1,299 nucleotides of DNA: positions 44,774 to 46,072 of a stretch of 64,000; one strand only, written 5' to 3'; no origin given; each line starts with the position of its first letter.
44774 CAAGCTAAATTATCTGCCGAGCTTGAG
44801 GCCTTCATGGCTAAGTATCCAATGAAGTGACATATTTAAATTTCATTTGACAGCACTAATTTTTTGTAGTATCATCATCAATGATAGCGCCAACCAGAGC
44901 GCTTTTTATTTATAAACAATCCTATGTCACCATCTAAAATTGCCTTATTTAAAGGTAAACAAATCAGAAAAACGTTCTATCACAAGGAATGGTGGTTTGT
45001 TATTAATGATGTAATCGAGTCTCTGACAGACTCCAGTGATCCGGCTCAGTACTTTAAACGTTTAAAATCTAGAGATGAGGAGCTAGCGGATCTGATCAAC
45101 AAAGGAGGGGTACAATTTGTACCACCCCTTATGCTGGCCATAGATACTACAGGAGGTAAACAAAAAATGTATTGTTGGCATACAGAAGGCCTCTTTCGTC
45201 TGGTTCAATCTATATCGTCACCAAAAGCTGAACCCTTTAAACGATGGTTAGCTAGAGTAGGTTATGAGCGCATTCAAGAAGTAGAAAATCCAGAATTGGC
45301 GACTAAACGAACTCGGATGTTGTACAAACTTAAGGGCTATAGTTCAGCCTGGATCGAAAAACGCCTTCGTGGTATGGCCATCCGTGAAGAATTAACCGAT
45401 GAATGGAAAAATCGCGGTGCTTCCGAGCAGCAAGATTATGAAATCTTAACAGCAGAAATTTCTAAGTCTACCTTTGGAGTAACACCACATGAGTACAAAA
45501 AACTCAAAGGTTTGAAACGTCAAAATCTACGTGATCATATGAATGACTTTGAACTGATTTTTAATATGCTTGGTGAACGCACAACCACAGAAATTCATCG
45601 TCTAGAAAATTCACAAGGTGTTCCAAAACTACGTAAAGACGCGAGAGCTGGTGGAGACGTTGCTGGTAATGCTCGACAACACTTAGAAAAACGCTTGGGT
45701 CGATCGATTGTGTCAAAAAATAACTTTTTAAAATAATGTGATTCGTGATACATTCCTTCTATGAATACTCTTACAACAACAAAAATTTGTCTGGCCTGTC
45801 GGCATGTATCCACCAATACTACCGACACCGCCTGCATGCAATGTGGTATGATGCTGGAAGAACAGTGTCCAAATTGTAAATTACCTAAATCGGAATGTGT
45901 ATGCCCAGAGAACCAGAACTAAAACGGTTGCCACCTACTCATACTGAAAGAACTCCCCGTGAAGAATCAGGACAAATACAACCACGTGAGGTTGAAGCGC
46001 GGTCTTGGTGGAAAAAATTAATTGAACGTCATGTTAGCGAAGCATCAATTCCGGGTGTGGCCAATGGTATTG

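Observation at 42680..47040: Phage-like accessory island between ahcY and fba: YerC-like regulator, small Cys proteins, a glycine-zipper coiled-coil protein, Bro-N, a Zn-ribbon, and a 372-aa unknown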

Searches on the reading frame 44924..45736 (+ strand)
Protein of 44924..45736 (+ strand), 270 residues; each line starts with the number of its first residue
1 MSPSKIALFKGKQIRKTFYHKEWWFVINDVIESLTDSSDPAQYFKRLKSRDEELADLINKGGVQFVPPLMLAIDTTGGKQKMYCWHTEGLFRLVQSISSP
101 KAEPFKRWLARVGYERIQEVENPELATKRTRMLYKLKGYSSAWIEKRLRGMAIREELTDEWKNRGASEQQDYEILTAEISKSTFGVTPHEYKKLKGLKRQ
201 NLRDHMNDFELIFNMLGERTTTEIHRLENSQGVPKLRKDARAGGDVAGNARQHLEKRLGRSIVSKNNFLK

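Call 3: search_protein_families(library=pfam, proteins=[window:44924-45736:+], max_evalue=1)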
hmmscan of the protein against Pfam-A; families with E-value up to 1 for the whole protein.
window:44924-45736:+ (270 aa): 3 families
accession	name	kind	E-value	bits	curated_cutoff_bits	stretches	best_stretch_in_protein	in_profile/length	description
PF02498.22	Bro-N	-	8.3e-12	46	25.6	1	15-110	3-91/96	BRO family, N-terminal domain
PF15930.10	YdiH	-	0.0096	16.5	27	1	39-59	23-43/62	Domain of unknown function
PF02209.24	VHP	-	0.017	15.5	27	1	182-203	9-30/36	Villin headpiece domain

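Call 4: search_protein_families(library=padloc, proteins=[window:44924-45736:+], max_evalue=1)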
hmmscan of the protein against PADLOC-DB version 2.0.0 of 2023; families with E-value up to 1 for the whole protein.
window:44924-45736:+ (270 aa): 5 families
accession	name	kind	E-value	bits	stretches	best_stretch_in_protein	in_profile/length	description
PDLC04920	PDC-S13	-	7.5e-101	335.2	1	3-269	4-267/286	-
PDLC04919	PDC-S13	-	4e-05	21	1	154-242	144-233/281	-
PDLC04841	PDC-S04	-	0.00012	19.9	1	5-110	6-111/292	-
PDLC03083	Specificity_I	-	0.00025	17.3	1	154-245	142-235/717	Type I specificity subunit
PDLC04918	PDC-S13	-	0.0066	14.5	1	160-234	84-160/214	-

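Call 5: search_protein_families(library=phrogs, proteins=[window:44924-45736:+], max_evalue=1)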
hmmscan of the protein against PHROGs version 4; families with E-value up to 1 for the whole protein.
window:44924-45736:+ (270 aa): 13 families
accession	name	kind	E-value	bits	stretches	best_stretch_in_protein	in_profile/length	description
phrog_15286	-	unknown function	1.1e-77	261.7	1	5-267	6-265/274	-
phrog_28094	-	unknown function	8.4e-14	52.6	1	211-267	1-57/66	-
phrog_7940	-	unknown function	1.1e-08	36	1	72-118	56-102/252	-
phrog_2899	-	transcription regulation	1.6e-08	35.5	1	6-111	9-99/263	anti-repressor Ant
phrog_130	-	transcription regulation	1.1e-07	32.3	1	4-110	158-251/480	anti-repressor Ant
phrog_2011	-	transcription regulation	3e-07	31.5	1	8-111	8-104/275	anti-repressor Ant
phrog_2657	-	transcription regulation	1.3e-06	29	1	73-211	67-192/243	transcriptional regulator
phrog_463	-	transcription regulation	9.3e-06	26.3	1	6-214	5-206/250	anti-repressor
phrog_9976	-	transcription regulation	1.2e-05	26.2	1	6-118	3-99/188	anti-repressor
phrog_8036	-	unknown function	0.00014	22.3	1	156-257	154-253/290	-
phrog_245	-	transcription regulation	0.0006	20.4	1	9-108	46-128/319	anti-repressor Ant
phrog_5060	-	transcription regulation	0.025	15.6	1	48-135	41-131/224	anti-repressor Ant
phrog_2593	-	transcription regulation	0.031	15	1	9-111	27-121/255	anti-repressor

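Call 7: search_protein_families(library=ncbifam, proteins=[window:44924-45736:+], max_evalue=0.1)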
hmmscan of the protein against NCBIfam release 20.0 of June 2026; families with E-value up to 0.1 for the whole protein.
window:44924-45736:+ (270 aa): 1 family
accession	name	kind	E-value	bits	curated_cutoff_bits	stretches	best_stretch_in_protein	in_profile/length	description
NF008573.0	PRK11525.1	equivalog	0.0032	16.8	242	1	153-236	148-233/288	DNA damage-inducible protein D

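Call 39: find_related_loci(query=window:44924-45736:+, collection=viral_contigs, flank=8000)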
Query window:44924-45736:+ (270 aa) in viral_contigs; peptide patterns used: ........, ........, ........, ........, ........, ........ (x = any residue, [..] = any of these).
16 stretches matched a pattern; 13 encode a relative of the query (tblastn E <= 1e-3); 13 distinct loci.
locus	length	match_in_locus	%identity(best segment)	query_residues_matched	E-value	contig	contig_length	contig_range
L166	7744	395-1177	52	5-269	3e-89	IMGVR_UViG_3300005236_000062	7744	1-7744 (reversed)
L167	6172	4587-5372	51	5-269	1e-87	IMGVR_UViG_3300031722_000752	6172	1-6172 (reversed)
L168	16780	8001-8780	52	4-268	1e-87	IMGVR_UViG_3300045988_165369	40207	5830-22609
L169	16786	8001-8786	49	6-269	7e-80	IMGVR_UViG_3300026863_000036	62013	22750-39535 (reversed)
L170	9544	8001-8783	48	5-269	8e-76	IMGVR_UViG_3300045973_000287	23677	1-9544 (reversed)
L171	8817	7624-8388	48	6-264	8e-76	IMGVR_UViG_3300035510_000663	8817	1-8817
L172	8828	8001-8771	47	6-266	2e-73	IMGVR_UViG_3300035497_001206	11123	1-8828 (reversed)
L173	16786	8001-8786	44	5-269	3e-70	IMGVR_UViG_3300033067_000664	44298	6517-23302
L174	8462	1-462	66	116-269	1e-67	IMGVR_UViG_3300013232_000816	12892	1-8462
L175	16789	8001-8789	42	3-268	2e-63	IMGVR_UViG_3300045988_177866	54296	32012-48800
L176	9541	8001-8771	43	6-264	3e-60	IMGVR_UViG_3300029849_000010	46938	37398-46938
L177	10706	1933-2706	42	6-267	2e-59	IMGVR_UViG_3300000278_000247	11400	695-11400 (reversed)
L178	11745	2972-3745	42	6-267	2e-59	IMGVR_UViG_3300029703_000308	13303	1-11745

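Call 49: search_solved_structures(query=window:44924-45736:+, max_evalue=1)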
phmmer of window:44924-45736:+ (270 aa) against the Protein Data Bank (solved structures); distinct sequences matched with E-value up to 1: 0.

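Call 50: search_dna_similar(query=window:44924-45736:+, collection=phages, mode=protein, max_rows=15)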
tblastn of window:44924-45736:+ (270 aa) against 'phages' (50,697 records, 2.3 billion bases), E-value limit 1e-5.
Records with a match: 4; places in all: 4; records where one place covers at least 80% of the query: 2.
Best place of each record, by identity: <60% 4.
By first word of the organism name: Bacteriophage 4.
By host as written in the record: - 4.
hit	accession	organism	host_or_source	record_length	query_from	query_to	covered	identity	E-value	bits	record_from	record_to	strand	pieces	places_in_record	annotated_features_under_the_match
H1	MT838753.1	Bacteriophage sp.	human fecal samples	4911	4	267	98%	43.9%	5e-61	213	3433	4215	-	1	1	record has no annotation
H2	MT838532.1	Bacteriophage sp.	human fecal samples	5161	5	267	97%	41.1%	4e-55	196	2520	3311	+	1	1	record has no annotation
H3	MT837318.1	Bacteriophage sp.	human fecal samples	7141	6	170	61%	36.5%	2e-29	122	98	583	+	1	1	record has no annotation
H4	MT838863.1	Bacteriophage sp.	human fecal samples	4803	153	267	43%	45.2%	1e-23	105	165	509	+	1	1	record has no annotation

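Call 83: search_protein_families(library=pfam, proteins=[L169:6143-7537:+, L169:8859-9566:+, L169:11912-13450:+, L169:4419-5360:+, L168:6454-7956:+, L168:8915-10513:+, L168:11682-12836:+, L168:10543-11070:+, L168:5060-5497:+], max_evalue=0.001)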
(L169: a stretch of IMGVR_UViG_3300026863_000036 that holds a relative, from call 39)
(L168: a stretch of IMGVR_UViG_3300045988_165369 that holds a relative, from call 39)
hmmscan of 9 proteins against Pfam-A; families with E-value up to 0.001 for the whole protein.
L169:6143-7537:+ (464 aa): 0 families

L169:8859-9566:+ (235 aa): 0 families

L169:11912-13450:+ (512 aa): 1 family
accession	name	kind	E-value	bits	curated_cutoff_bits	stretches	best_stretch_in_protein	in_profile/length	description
PF03237.21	Terminase_6N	-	4.2e-06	27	22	1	37-146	2-110/215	Terminase large subunit, T4likevirus-type, N-terminal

L169:4419-5360:+ (313 aa): 4 families
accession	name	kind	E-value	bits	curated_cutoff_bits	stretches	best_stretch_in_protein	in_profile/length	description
PF13362.12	Toprim_3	-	5.2e-19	68.9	27.2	1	217-308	2-92/95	Toprim domain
PF23639.1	DUF7146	-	4.2e-17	62.9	27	1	112-210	4-105/105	Domain of unknown function (DUF7146)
PF08273.17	Zn_Ribbon_Prim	-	1e-12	48.5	23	1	34-70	1-37/37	Zinc-binding domain of primase-helicase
PF14354.12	Lar_restr_allev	-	0.00022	21.8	28.6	1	36-66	3-33/58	Restriction alleviation protein Lar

L168:6454-7956:+ (500 aa): 1 family
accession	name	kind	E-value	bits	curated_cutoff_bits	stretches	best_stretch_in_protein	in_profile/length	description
PF00929.31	RNase_T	-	3.7e-22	80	24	1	7-162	2-164/164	Exonuclease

L168:8915-10513:+ (532 aa): 3 families
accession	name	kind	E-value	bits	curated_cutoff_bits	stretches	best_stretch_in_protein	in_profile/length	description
PF07508.19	Recombinase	-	2.6e-22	79.4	21.1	1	198-311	1-101/102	Recombinase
PF00239.26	Resolvase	-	3.5e-13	50.3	23.3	1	21-171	3-144/145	Resolvase, N terminal domain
PF13408.12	Zn_ribbon_recom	-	1.2e-05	26.1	25.3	1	326-377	1-58/58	Recombinase zinc beta ribbon domain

L168:11682-12836:+ (384 aa): 0 families

L168:10543-11070:+ (175 aa): 0 families

L168:5060-5497:+ (145 aa): 0 families

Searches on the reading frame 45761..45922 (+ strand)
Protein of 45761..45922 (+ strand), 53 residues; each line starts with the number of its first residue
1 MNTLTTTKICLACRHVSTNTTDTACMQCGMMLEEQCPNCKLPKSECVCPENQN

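Call 3: search_protein_families(library=pfam, proteins=[window:45761-45922:+], max_evalue=1)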
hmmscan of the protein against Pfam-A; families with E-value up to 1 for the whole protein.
window:45761-45922:+ (53 aa): 4 families
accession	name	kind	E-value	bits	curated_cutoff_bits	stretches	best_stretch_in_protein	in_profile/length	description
PF12773.13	DZR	-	0.027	15.1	27.3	2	10-42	1-33/45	Double zinc ribbon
PF08271.17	Zn_Ribbon_TF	-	0.056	13.5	29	1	10-34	3-31/43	TFIIB zinc-binding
PF21349.2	RUBY_RBDX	-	0.064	13.2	26.5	1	25-44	3-27/30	Rubrerythrin, rubredoxin-like domain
PF18912.6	DZR_2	-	0.14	12.4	27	1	6-39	20-55/56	Double zinc ribbon domain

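Call 4: search_protein_families(library=padloc, proteins=[window:45761-45922:+], max_evalue=1)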
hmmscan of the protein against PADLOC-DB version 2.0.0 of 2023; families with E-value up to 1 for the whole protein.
window:45761-45922:+ (53 aa): 0 families

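Call 5: search_protein_families(library=phrogs, proteins=[window:45761-45922:+], max_evalue=1)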
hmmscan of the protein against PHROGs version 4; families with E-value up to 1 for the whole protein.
window:45761-45922:+ (53 aa): 2 families
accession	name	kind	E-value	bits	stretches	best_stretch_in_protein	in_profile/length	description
phrog_16447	-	unknown function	0.02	15.7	1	3-51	3-56/160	-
phrog_33628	-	unknown function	0.14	13.3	1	25-43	16-34/118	-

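Call 7: search_protein_families(library=ncbifam, proteins=[window:45761-45922:+], max_evalue=0.1)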
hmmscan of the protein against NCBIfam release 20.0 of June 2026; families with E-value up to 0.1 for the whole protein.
window:45761-45922:+ (53 aa): 1 family
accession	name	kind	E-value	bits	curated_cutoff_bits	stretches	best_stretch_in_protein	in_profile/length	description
NF033497.1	rubre_like_arch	subfamily_domain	0.0076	16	32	1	10-29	3-23/34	rubrerythrin-like domain-containing protein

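Call 97: find_related_loci(query=A3, collection=viral_contigs, flank=5000)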
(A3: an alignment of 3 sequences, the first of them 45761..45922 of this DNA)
Query A3 (53 aa) in viral_contigs; peptide patterns used: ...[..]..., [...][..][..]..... (x = any residue, [..] = any of these).
62 stretches matched a pattern, but none encodes a relative of the query by tblastn (E <= 1e-3).
